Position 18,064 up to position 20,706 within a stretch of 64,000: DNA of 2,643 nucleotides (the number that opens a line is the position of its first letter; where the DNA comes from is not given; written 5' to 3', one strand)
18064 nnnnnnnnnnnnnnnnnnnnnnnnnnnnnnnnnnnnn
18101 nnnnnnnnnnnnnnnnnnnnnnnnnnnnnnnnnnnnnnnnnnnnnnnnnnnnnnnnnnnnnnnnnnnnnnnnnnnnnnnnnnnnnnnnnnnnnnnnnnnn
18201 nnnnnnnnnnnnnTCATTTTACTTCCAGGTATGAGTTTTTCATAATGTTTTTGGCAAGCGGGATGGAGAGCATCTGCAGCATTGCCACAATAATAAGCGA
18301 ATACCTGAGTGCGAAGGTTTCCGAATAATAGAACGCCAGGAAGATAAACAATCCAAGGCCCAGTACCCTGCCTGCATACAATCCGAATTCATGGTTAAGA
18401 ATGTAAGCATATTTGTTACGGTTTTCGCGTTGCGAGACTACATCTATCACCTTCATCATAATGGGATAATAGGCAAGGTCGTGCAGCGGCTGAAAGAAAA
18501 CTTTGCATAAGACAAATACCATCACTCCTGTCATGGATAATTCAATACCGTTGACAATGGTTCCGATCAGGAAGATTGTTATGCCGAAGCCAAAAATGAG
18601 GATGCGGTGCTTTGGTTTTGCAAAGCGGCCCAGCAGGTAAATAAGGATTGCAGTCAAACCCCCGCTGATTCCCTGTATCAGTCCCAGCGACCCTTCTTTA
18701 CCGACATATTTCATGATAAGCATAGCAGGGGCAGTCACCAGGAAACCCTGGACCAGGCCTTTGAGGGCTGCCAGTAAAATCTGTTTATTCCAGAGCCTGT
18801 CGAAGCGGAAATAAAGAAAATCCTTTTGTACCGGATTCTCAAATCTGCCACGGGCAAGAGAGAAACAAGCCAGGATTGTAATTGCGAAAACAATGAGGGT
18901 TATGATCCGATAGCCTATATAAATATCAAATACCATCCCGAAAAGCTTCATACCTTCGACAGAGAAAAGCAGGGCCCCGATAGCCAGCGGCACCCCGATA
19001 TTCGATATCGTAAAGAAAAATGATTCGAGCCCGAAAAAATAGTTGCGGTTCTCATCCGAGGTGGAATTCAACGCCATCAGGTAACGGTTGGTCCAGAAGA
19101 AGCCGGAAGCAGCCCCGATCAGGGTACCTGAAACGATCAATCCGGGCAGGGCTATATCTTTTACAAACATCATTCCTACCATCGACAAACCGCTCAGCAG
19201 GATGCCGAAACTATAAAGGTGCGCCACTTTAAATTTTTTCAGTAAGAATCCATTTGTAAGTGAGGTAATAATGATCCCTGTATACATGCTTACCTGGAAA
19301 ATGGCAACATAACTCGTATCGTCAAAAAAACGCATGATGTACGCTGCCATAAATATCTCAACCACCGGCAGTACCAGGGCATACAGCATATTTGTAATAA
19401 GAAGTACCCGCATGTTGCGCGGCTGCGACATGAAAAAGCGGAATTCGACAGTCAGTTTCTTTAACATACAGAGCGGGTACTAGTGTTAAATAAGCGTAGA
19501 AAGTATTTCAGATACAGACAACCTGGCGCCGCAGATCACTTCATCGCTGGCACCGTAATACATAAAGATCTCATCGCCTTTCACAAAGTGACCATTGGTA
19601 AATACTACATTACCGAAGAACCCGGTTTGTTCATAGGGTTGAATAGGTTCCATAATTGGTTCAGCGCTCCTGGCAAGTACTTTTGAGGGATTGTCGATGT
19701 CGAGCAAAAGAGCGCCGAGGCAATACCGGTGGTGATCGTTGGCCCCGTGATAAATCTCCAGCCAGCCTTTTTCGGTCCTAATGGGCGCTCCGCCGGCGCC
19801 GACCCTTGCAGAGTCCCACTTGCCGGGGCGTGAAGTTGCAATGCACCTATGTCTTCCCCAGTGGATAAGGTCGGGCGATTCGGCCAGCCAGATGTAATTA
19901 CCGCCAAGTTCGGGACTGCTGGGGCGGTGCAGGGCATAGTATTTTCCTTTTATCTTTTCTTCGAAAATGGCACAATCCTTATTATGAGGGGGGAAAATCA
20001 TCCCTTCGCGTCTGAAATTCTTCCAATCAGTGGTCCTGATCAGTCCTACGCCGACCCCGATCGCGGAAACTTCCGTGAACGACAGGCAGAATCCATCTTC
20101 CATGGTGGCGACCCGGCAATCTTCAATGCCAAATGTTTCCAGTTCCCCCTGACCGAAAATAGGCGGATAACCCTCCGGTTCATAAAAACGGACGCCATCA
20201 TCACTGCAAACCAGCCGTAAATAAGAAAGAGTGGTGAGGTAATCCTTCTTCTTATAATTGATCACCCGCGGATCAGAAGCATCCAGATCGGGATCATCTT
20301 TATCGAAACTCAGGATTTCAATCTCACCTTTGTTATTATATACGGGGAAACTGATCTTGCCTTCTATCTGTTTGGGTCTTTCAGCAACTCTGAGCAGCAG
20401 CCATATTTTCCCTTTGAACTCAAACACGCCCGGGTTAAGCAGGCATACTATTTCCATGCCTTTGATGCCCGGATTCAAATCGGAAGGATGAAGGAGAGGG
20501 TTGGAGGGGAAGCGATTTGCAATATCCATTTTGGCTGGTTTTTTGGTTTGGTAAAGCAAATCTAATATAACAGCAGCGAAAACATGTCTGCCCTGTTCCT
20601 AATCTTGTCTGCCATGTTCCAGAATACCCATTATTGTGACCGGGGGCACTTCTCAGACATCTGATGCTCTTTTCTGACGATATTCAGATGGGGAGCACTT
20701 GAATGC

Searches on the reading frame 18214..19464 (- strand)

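Call 55: search_protein_families(library=pfam, proteins=[window:18214-19464:-], max_evalue=0.00001)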
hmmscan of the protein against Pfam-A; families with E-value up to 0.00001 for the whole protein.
window:18214-19464:- (416 aa): 1 family
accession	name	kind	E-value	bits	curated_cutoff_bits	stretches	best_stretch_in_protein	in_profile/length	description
PF07690.21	MFS_1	-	2.9e-11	43.4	33.4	1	22-349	2-328/347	Major Facilitator Superfamily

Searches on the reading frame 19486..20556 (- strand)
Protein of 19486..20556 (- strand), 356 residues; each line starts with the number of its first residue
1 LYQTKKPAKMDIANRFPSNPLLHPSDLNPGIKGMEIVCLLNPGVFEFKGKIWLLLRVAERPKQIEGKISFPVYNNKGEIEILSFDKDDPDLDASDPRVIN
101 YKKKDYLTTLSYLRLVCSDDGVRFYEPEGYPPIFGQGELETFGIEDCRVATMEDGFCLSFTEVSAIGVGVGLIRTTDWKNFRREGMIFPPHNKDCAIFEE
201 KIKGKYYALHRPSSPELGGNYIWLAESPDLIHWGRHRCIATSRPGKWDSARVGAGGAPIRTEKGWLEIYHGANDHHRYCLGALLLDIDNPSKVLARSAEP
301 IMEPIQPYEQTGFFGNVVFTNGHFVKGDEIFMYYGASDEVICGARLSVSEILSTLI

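Call 55: search_protein_families(library=pfam, proteins=[window:19486-20556:-], max_evalue=0.00001)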
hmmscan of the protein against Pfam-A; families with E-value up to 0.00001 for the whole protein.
window:19486-20556:- (356 aa): 1 family
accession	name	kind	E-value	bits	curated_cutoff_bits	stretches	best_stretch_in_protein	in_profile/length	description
PF04041.19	Glyco_hydro_130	-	7.9e-42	143.8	26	1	101-353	57-316/320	beta-1,4-mannooligosaccharide phosphorylase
